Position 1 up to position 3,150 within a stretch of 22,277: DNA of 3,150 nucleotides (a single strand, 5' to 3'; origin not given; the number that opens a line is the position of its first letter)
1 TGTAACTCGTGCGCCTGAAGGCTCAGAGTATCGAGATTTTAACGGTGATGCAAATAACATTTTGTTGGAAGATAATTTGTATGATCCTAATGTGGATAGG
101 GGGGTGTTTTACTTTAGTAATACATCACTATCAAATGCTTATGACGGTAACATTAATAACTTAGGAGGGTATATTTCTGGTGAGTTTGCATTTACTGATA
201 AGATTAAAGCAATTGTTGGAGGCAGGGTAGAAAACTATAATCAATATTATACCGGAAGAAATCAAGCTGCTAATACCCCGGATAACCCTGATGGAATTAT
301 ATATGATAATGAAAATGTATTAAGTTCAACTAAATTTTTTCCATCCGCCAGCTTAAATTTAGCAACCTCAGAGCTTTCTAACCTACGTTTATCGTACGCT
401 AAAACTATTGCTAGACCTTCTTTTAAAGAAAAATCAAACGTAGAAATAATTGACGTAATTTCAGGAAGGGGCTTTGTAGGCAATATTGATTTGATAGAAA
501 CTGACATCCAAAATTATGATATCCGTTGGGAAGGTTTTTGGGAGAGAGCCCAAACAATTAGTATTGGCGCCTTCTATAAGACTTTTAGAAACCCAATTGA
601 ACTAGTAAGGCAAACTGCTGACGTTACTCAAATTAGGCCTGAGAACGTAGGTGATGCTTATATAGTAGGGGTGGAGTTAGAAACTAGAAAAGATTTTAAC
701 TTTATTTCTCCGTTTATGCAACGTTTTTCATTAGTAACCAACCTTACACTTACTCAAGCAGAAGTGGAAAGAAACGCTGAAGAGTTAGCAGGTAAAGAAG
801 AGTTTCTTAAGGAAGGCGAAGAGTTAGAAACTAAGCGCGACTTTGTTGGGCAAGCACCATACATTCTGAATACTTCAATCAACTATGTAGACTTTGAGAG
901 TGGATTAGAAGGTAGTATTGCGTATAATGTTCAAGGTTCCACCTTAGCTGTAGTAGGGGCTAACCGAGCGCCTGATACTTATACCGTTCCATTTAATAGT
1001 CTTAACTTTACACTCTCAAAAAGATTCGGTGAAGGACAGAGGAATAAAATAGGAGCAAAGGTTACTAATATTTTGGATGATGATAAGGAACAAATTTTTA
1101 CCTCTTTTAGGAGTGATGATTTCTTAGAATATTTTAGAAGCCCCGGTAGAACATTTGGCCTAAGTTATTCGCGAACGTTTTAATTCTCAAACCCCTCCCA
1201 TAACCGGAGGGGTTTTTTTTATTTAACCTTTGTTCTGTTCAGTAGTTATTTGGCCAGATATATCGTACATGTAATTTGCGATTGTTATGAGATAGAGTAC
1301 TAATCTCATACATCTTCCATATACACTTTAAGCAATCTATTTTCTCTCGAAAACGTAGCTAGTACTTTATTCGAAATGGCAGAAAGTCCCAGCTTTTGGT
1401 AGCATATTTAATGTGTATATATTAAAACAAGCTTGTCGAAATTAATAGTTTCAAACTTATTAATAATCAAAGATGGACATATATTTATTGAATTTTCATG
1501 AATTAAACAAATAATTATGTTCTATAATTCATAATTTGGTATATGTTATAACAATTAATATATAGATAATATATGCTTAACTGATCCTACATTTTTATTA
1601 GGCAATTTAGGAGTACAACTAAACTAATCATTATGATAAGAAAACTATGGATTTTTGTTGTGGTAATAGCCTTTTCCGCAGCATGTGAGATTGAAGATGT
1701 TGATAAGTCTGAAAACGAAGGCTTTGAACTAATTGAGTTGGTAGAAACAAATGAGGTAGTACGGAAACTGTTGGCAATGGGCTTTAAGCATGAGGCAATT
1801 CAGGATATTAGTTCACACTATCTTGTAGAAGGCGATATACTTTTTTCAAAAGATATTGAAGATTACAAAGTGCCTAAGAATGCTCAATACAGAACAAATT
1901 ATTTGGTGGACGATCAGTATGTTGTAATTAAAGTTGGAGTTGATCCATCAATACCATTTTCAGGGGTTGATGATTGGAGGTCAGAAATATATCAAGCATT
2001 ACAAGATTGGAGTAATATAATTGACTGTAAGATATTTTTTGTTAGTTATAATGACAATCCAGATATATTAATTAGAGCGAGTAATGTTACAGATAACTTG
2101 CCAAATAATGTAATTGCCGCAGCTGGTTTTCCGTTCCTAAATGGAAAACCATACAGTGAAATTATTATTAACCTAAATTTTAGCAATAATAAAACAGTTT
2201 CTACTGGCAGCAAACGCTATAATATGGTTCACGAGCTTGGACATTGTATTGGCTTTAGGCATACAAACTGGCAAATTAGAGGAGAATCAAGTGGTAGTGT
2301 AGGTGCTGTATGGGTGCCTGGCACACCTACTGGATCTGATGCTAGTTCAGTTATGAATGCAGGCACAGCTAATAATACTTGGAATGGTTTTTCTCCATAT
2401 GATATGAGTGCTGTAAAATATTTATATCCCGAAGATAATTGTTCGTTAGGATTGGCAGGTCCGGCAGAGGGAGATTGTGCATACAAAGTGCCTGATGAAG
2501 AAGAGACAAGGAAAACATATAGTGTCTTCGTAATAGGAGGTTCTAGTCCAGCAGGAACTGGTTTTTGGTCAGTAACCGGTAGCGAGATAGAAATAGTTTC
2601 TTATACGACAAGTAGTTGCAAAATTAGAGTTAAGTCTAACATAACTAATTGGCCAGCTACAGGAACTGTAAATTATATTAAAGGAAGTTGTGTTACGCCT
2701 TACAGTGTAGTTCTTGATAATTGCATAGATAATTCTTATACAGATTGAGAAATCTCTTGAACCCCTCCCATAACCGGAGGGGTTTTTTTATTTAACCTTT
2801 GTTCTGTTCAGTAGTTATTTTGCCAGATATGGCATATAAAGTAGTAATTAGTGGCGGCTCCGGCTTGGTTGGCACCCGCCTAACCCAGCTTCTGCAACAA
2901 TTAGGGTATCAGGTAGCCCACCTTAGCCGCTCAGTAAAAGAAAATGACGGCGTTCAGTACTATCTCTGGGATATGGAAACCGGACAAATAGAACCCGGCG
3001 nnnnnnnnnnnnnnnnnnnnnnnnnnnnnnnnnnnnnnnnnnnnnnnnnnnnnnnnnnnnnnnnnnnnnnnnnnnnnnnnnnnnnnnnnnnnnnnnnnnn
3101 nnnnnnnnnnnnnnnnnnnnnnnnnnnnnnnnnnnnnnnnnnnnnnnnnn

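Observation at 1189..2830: AT-rich metalloprotease cassette bracketed by a duplicated 72-bp terminator-containing segment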

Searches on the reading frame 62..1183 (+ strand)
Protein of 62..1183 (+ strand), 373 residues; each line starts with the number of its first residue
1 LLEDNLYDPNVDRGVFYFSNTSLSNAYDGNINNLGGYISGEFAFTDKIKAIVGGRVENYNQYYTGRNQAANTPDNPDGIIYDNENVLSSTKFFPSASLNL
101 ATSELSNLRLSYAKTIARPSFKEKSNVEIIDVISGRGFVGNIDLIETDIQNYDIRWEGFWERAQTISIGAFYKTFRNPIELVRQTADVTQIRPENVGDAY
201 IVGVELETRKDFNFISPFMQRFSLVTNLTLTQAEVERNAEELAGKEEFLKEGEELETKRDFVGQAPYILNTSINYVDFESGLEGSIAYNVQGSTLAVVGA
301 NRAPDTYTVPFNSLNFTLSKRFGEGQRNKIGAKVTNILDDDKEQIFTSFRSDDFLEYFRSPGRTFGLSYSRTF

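Call 9: search_protein_families(library=pfam, proteins=[window:62-1183:+])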
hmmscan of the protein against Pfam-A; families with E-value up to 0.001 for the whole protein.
window:62-1183:+ (373 aa): 1 family
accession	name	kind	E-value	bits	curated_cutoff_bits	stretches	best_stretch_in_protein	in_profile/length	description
PF00593.30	TonB_dep_Rec_b-barrel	-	2.1e-23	84.3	27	1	19-337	156-436/436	TonB dependent receptor-like, beta-barrel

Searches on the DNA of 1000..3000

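Call 56: search_rna_families(source=window, start=1000, end=3000, threshold=evalue, max_evalue=1)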
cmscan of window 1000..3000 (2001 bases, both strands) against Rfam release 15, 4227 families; matches with E-value up to 1: 6.
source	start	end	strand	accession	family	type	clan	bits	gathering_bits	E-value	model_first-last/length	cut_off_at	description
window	2713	2790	+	RF01859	Phe_leader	Cis-reg; leader;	-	31.1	55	0.011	1-125/125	no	Phenylalanine leader peptide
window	2704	2792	+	RF01772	rnk_pseudo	Cis-reg; leader;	-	26.6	55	0.079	1-108/108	no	Pseudomonas rnk leader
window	1141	1223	+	RF01772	rnk_pseudo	Cis-reg; leader;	-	26.1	55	0.1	1-108/108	no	Pseudomonas rnk leader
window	2729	2788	+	RF02270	nse_sRNA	Gene;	-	21.8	75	0.86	1-73/73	no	Neisseria sigma-E sRNA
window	1109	1161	+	RF00276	SNORD52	Gene; snRNA; snoRNA; CD-box;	CL00063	19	45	0.75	1-67/67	no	Small nucleolar RNA SNORD52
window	2121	2153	+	RF00066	U7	Gene; snRNA;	-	18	34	0.7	30-62/62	no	U7 small nuclear RNA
